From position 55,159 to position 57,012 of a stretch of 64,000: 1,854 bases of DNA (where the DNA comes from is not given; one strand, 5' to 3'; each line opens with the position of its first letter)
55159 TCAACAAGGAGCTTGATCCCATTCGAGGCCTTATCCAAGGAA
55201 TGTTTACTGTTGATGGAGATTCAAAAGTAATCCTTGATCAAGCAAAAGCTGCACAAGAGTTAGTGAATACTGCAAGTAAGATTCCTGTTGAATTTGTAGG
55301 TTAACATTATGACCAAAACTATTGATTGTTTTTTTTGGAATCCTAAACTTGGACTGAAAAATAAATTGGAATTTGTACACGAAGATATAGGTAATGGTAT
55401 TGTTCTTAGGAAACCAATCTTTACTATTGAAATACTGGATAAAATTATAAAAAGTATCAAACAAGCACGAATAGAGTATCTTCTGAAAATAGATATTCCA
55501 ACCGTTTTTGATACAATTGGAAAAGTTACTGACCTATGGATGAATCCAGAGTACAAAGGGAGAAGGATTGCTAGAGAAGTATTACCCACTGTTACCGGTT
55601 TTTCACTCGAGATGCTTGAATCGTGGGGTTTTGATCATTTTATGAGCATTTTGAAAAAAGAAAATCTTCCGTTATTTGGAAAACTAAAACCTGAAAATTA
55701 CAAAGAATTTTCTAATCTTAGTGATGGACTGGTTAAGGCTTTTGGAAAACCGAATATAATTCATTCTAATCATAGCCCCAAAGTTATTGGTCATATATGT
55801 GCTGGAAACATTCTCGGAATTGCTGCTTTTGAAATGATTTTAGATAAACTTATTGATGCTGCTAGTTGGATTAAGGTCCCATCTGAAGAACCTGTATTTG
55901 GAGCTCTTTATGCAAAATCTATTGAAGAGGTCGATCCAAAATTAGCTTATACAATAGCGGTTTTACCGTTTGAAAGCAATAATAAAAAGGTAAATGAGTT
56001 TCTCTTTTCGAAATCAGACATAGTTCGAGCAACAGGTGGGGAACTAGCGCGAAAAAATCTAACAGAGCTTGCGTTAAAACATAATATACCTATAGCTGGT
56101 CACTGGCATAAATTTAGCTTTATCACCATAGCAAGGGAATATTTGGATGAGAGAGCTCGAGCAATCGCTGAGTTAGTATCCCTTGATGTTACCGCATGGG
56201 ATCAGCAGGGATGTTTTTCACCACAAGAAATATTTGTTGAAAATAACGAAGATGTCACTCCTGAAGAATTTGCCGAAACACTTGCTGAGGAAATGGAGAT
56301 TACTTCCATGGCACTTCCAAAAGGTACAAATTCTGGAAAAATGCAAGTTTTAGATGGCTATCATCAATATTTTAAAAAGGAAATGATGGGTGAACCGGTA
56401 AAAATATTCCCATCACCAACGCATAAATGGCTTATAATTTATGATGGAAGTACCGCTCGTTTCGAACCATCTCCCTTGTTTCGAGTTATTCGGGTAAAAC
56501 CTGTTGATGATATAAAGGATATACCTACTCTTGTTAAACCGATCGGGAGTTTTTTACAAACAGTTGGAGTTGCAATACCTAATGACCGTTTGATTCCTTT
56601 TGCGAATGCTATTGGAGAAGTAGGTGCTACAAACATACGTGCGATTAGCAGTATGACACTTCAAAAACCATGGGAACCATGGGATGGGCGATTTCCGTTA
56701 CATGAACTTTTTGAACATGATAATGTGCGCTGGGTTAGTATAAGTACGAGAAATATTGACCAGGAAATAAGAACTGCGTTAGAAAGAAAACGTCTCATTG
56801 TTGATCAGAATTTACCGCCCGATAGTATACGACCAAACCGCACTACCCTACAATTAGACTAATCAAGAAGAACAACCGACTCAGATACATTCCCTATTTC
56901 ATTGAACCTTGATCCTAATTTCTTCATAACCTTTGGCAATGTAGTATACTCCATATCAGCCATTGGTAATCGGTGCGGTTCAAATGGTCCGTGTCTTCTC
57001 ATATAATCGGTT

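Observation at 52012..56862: Tight archaeal operon: FAD-oxidase remnant, SCP2, LuxE-like, SCP2, LuxC-like (acyl-reductase module with dedicated lipid carriers)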

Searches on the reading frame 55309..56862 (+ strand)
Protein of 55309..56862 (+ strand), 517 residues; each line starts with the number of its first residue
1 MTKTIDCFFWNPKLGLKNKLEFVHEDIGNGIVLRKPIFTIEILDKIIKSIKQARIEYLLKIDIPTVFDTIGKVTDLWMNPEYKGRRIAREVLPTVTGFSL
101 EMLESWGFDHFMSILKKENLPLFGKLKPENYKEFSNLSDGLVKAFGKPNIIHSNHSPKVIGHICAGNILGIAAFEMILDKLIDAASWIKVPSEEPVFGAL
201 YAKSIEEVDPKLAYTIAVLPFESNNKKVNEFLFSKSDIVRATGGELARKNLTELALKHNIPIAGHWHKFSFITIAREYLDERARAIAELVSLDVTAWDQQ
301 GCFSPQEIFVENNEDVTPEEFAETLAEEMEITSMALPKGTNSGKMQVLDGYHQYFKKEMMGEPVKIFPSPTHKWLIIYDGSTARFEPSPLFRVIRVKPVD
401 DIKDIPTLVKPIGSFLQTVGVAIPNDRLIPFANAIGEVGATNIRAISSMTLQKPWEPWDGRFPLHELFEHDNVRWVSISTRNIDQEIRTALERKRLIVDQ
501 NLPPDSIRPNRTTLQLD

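Call 3: search_protein_families(library=pfam, proteins=[window:55309-56862:+], max_evalue=0.1)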
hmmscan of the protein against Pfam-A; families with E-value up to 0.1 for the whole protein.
window:55309-56862:+ (517 aa): 1 family
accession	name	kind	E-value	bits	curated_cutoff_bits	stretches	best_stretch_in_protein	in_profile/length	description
PF05893.19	LuxC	-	7.2e-59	200.1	21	1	60-468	3-399/401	Acyl-CoA reductase (LuxC)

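Call 4: search_protein_families(library=ncbifam, proteins=[window:55309-56862:+], max_evalue=0.1)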
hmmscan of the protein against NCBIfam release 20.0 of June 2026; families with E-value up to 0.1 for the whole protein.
window:55309-56862:+ (517 aa): 1 family
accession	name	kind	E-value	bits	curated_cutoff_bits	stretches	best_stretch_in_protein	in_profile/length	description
NF052251.1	LCFA_red_LuxC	equivalog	3.2e-18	65.5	750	1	29-443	22-417/478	long-chain-fatty-acyl-CoA reductase LuxC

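Call 6: find_homologous_proteins(query=window:55309-56862:+)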
Query window:55309-56862:+ (517 aa): 228 proteins with E <= 0.001 among 8000 candidates; the best 120 are listed.
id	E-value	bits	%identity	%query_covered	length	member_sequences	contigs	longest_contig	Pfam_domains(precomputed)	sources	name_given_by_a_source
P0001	0.0e+0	1183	100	100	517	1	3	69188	PF05893.20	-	-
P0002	0.0e+0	1066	89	99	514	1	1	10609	PF05893.20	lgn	-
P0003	0.0e+0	1058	89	100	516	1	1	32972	PF05893.20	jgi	-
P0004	0.0e+0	1023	86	100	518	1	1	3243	PF05893.20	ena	-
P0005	0.0e+0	1012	83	100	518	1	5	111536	PF05893.20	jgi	jgi:hypothetical protein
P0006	4.0e-289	977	82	99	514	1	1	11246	PF05893.20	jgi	jgi:hypothetical protein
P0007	3.9e-284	961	79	100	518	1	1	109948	PF05893.20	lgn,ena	-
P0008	4.3e-281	951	80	97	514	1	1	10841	PF05893.20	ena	-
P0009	5.7e-281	951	81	97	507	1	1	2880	PF05893.20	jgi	-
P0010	8.0e-281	950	80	100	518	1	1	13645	PF05893.20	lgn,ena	-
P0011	1.3e-280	949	80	100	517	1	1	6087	PF05893.20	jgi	jgi:hypothetical protein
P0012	7.6e-280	947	80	97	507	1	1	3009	PF05893.20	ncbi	-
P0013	2.7e-279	945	80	97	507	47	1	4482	PF05893.20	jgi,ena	jgi:hypothetical protein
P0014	5.8e-279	944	79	100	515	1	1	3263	PF05893.20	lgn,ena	-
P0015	7.8e-279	944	81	97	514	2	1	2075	PF05893.20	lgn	-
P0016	2.2e-278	942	79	98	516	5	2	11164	PF05893.20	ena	-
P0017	2.6e-278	942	79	98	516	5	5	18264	PF05893.20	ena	-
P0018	4.3e-278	941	79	99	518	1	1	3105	PF05893.20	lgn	-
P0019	7.1e-278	940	78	100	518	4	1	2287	PF05893.20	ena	-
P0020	4.0e-277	938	78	100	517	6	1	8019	PF05893.20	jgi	jgi:hypothetical protein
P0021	2.3e-276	935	79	100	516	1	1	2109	PF05893.20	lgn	-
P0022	2.3e-276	935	78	100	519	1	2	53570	PF05893.20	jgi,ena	-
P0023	4.3e-276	934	80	97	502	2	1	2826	PF05893.20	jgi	-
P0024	4.7e-275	931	78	98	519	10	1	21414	PF05893.20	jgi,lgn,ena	-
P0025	5.2e-275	931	79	98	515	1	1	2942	PF05893.20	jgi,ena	-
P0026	6.3e-274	927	78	99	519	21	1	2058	PF05893.20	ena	-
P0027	2.6e-273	925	79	97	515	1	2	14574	PF05893.20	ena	-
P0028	2.3e-272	922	80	97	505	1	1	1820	PF05893.20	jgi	jgi:hypothetical protein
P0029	3.5e-272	922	78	100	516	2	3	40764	PF05893.20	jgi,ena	-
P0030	8.6e-272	920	77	100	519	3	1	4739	PF05893.20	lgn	-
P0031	9.5e-272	920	78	97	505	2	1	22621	PF05893.20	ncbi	-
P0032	1.3e-270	916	76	100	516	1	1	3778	PF05893.20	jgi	jgi:hypothetical protein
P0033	1.4e-270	916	77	97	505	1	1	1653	PF05893.20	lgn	-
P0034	2.6e-270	915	77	99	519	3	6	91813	PF05893.20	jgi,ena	-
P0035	7.0e-270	914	77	97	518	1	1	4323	PF05893.20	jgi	jgi:hypothetical protein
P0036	6.8e-269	911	77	99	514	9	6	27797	PF05893.20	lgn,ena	-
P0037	4.9e-268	908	78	97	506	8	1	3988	PF05893.20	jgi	jgi:hypothetical protein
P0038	5.4e-268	908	76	100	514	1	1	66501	PF05893.20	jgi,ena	jgi:hypothetical protein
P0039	1.4e-267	906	78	97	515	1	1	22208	PF05893.20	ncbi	-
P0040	2.2e-267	906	77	98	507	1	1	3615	PF05893.20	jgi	jgi:hypothetical protein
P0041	2.4e-267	906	76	100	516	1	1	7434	PF05893.20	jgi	jgi:hypothetical protein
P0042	7.1e-267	904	75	97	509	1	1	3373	PF05893.20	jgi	jgi:hypothetical protein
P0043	7.7e-267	904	77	97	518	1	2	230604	PF05893.20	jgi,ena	-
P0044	3.0e-266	902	78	97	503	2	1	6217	PF05893.20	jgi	jgi:hypothetical protein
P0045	4.0e-266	902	74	100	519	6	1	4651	PF05893.20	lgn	-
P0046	5.8e-266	901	76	97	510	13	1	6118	PF05893.20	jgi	jgi:hypothetical protein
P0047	1.3e-264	897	77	97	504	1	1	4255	PF05893.20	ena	-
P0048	1.4e-264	897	76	97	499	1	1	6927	PF05893.20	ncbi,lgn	ncbi:MAG: acyl-CoA reductase [Petrotogales bacterium]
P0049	5.1e-264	895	76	98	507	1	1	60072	PF05893.20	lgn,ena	-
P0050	6.0e-264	894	75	97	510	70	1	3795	PF05893.20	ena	-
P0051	6.4e-264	894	76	97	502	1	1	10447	PF05893.20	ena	-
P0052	1.6e-263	893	76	97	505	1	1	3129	PF05893.20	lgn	-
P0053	4.2e-263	892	76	97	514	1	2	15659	PF05893.20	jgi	-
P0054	1.3e-262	890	75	98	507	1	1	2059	PF05893.20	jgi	jgi:hypothetical protein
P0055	1.6e-262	890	75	98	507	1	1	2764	PF05893.20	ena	-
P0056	1.7e-262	890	74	97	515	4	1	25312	PF05893.20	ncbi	-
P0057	2.4e-262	889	76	96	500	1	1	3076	PF05893.20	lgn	-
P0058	3.3e-261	885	76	97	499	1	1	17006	PF05893.20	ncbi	ncbi:acyl-CoA reductase [Thermoplasmatota archaeon]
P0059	1.9e-260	883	74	97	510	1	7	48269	PF05893.20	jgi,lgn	jgi:hypothetical protein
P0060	2.3e-260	883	74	98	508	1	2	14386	PF05893.20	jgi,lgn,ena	-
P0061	3.8e-260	882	75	97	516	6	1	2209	PF05893.20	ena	-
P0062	1.1e-259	880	74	97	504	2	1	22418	PF05893.20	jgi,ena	-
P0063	1.4e-259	880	75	97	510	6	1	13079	PF05893.20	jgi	jgi:hypothetical protein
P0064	2.7e-259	879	76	97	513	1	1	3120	PF05893.20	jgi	jgi:hypothetical protein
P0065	9.7e-259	877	74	97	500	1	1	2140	PF05893.20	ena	-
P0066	1.1e-258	877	73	98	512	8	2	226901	PF05893.20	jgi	-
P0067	3.1e-258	876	75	97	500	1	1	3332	PF05893.20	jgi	-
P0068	5.2e-258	875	73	97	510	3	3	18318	PF05893.20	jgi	jgi:hypothetical protein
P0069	2.2e-257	873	75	97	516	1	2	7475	PF05893.20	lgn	-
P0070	7.0e-257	871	74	97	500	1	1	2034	PF05893.20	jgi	-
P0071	1.1e-256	870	74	97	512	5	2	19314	PF05893.20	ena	-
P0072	1.9e-256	870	74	97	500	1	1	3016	PF05893.20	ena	-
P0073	4.0e-256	869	74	97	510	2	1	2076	PF05893.20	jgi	-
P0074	6.1e-256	868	74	97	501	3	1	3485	PF05893.20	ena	-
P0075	6.3e-256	868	74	97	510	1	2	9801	PF05893.20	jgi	jgi:hypothetical protein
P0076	2.0e-255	866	72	97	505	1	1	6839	PF05893.20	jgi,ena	-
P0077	2.2e-255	866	73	96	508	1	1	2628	PF05893.20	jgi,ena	-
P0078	3.4e-255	866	74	97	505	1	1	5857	PF05893.20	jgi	jgi:hypothetical protein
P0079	6.1e-255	865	74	97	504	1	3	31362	PF05893.20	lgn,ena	-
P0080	1.1e-254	864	73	96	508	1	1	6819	PF05893.20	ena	-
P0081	1.2e-254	864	73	96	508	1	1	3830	PF05893.20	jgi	-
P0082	2.1e-254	863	73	97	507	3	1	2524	PF05893.20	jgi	-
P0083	1.4e-253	860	73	97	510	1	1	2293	PF05893.20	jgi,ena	-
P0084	8.5e-253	858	73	97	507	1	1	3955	PF05893.20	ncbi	-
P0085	8.5e-253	858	73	97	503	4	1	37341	PF05893.20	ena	-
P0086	1.3e-251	854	71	97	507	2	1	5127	PF05893.20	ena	-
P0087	5.8e-251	852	72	97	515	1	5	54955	PF05893.20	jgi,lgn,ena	-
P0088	9.8e-249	844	72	97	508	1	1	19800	PF05893.20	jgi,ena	-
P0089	2.4e-248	843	71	97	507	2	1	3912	PF05893.20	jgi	jgi:hypothetical protein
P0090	6.4e-248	842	70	97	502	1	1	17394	PF05893.20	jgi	jgi:hypothetical protein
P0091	7.4e-248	841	72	96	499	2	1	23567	PF05893.20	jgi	jgi:hypothetical protein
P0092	1.9e-247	840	71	97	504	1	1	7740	PF05893.20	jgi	jgi:hypothetical protein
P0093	1.4e-246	837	70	97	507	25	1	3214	PF05893.20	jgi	-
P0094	2.2e-246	836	70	96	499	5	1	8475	PF05893.20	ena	-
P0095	4.2e-246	836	71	97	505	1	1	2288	PF05893.20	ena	-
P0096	5.9e-246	835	72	97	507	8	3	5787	PF05893.20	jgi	jgi:hypothetical protein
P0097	2.1e-245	833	71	97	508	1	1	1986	PF05893.20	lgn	-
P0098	3.7e-245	832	71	97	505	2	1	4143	PF05893.20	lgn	-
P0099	4.4e-245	832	69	98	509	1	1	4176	PF05893.20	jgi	jgi:hypothetical protein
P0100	8.6e-245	831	68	98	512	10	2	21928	PF05893.20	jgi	jgi:hypothetical protein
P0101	8.7e-245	831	73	97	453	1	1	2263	PF05893.20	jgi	-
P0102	1.3e-244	831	69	97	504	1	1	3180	PF05893.20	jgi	jgi:hypothetical protein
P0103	1.5e-244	830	68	97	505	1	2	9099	PF05893.20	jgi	jgi:hypothetical protein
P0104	2.4e-244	830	71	97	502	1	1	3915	PF05893.20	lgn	-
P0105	4.7e-243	825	69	97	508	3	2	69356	PF05893.20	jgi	jgi:hypothetical protein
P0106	1.0e-242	824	70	97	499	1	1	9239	PF05893.20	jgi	jgi:Acyl-CoA reductase (LuxC)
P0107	1.9e-242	823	68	97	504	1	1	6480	PF05893.20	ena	-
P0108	3.6e-242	823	68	97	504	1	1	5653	PF05893.20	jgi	-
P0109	9.0e-242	821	69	97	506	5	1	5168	PF05893.20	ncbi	-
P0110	2.3e-241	820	68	97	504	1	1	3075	PF05893.20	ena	-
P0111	3.7e-241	819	70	97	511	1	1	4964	PF05893.20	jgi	jgi:hypothetical protein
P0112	4.1e-241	819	67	97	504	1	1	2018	PF05893.20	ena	-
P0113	8.6e-241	818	67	97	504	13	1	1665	PF05893.20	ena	-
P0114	3.4e-240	816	69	97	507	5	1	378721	PF05893.20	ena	-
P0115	4.1e-240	816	71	97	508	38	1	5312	PF05893.20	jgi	jgi:hypothetical protein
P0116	8.6e-240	815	69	97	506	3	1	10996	PF05893.20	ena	-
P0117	1.7e-239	814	71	97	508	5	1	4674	PF05893.20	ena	-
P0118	2.2e-239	813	70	97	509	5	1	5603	PF05893.20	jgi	jgi:hypothetical protein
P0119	4.0e-239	812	73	93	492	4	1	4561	PF05893.20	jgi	-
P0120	4.3e-239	812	70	97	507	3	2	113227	PF05893.20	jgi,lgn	-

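Call 9: find_related_loci(query=window:55309-56862:+, collection=genome_contigs, flank=8000)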
Query window:55309-56862:+ (517 aa) in genome_contigs; peptide patterns used: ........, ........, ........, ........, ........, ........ (x = any residue, [..] = any of these).
67 stretches matched a pattern; 35 encode a relative of the query (tblastn E <= 1e-3); 34 distinct loci.
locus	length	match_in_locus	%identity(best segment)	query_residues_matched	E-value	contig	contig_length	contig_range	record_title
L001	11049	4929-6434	80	1-502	0e+0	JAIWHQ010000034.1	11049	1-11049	MAG: Thermoplasmatota archaeon isolate JL_UM_3 NODE_844_length_11049_cov_0.533242, whole genome shotgun sequence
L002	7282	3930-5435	80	1-502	0e+0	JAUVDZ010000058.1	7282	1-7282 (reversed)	MAG: Candidatus Peregrinibacteria bacterium isolate CSMAG_310 CSMAG_310_k141_1097378_length_7282_cov_8.0000, whole genom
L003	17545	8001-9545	77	1-516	0e+0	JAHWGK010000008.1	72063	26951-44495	MAG: Thermoplasmata archaeon isolate Hel238.bin54 NODE_8_length_72063_cov_18.327341, whole genome shotgun sequence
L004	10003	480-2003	77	1-508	0e+0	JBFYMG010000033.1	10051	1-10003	MAG: Thermoplasmatales archaeon isolate PPR_0056 k121_1480444, whole genome shotgun sequence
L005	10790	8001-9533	77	1-510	0e+0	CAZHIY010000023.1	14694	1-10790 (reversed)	MAG TPA_asm: uncultured Thermoplasmatales archaeon isolate binchicken_co129_679 genome assembly, contig: NODE_12342_leng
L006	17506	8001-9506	75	1-502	0e+0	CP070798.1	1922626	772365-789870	MAG: Thermoplasmatales archaeon isolate bin14 chromosome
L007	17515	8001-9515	75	1-505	0e+0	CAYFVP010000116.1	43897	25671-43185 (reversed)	MAG TPA_asm: uncultured Thermoplasmatales archaeon isolate ERP108616_co1_160 genome assembly, contig: k119_2013372, whol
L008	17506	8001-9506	74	1-502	0e+0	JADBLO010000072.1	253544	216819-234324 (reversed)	MAG: Thermoplasmata archaeon isolate Bin3_14.8m NODE_1_length_253544_cov_17.671706, whole genome shotgun sequence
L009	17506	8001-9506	75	1-502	0e+0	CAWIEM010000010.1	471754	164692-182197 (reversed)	MAG: uncultured Thermoplasmata archaeon isolate MFD00709.bin.2.100 genome assembly, contig: contig_15370, whole genome s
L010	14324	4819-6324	74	1-502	0e+0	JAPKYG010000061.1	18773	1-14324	MAG: Methanobacteriota archaeon isolate LacPavin_0920_SED3_MAG_41_62 LacPavin_0920_SED3_scaffold_1412159, whole genome s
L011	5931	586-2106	74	1-507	0e+0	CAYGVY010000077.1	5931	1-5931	MAG TPA_asm: uncultured Thermoplasmatales archaeon isolate ERP119294_co4_107 genome assembly, contig: NODE_16873_length_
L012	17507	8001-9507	74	1-502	0e+0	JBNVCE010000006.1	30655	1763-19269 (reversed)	MAG: Thermoplasmatota archaeon isolate A05DMB23 NODE_6_length_30655_cov_3.930817, whole genome shotgun sequence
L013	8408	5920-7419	69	1-500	0e+0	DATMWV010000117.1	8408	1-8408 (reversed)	MAG TPA_asm: Thermoplasmatota archaeon isolate SMAG_U13103 k141_19404, whole genome shotgun sequence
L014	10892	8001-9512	69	1-502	0e+0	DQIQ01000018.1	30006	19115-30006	MAG TPA_asm: Thermoplasmata archaeon isolate 3300003432D scaffold_17, whole genome shotgun sequence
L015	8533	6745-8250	69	1-502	0e+0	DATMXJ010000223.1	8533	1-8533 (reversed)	MAG TPA_asm: Thermoplasmatota archaeon isolate SMAG_U13117 k141_14899, whole genome shotgun sequence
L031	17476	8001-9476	51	1-493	1e-180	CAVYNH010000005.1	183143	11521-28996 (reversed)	MAG: Euryarchaeota archaeon isolate MFD04408.bin.1.91 genome assembly, contig: contig_45840, whole genome shotgun sequen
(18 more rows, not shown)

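Call 16: search_solved_structures(query=window:55309-56862:+, max_evalue=0.01, show_alignments=2)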
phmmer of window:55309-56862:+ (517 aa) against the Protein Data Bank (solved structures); distinct sequences matched with E-value up to 0.01: 1.
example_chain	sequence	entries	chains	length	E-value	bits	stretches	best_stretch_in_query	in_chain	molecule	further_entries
7xc6_A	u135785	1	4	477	1.4e-10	43.5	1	161-487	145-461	Long-chain acyl-protein thioester reductase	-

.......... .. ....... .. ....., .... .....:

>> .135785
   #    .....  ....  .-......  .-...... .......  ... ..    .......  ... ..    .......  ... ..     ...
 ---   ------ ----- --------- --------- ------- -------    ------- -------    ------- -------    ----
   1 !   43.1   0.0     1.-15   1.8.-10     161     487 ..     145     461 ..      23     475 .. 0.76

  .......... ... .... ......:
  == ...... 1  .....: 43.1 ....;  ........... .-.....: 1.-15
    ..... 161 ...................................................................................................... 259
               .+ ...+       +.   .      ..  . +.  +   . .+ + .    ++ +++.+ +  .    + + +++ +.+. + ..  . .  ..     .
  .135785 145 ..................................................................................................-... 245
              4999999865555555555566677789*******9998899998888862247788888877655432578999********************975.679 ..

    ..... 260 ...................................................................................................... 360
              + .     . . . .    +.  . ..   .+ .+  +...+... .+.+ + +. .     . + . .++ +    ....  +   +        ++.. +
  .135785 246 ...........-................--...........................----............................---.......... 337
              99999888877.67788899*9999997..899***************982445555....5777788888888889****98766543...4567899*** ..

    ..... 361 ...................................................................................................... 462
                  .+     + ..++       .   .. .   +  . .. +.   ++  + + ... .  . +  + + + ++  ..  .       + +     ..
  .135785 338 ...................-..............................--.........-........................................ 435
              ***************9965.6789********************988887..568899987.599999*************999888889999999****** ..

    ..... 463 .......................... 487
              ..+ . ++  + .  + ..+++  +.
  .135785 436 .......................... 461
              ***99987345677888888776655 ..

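Call 19: search_protein_families(library=pfam, proteins=[L003:1251-3248:+, L003:3752-5773:+, L003:493-1182:-, L003:3257-3661:+, L003:5773-6186:+], max_evalue=0.01)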
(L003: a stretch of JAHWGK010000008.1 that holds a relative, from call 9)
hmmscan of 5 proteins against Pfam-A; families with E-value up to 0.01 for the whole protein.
L003:1251-3248:+ (665 aa): 3 families
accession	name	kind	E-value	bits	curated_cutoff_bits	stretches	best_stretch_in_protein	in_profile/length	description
PF01565.28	FAD_binding_4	-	6.6e-19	68.4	26.4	1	175-314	3-137/139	FAD binding domain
PF13183.11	Fer4_8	-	0.00012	22.9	27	1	37-104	6-65/68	4Fe-4S dicluster domain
PF13534.11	Fer4_17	-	0.0086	17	22.2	1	37-103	3-56/61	4Fe-4S dicluster domain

L003:3752-5773:+ (673 aa): 3 families
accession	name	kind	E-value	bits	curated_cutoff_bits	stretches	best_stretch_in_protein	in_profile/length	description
PF01565.28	FAD_binding_4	-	8.1e-22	77.8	26.4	1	180-319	3-137/139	FAD binding domain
PF13183.11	Fer4_8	-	3.9e-06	27.7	27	1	42-109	6-65/68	4Fe-4S dicluster domain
PF13534.11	Fer4_17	-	0.00061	20.7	22.2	1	42-108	3-56/61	4Fe-4S dicluster domain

L003:493-1182:- (229 aa): 0 families

L003:3257-3661:+ (134 aa): 2 families
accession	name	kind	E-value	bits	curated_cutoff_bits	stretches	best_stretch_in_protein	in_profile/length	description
PF02036.22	SCP2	-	2.3e-06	28.3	21.3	1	44-118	21-98/101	SCP-2 sterol transfer family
PF14864.11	Alkyl_sulf_C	-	0.0034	18.1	27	1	48-124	46-117/125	Alkyl sulfatase C-terminal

L003:5773-6186:+ (137 aa): 2 families
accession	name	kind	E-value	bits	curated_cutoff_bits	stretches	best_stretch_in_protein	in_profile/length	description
PF02036.22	SCP2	-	0.00048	20.9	21.3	1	49-121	34-100/101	SCP-2 sterol transfer family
PF02894.22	GFO_IDH_MocA_C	-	0.0061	16.8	22.9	1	45-104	82-145/218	Oxidoreductase family, C-terminal alpha/beta domain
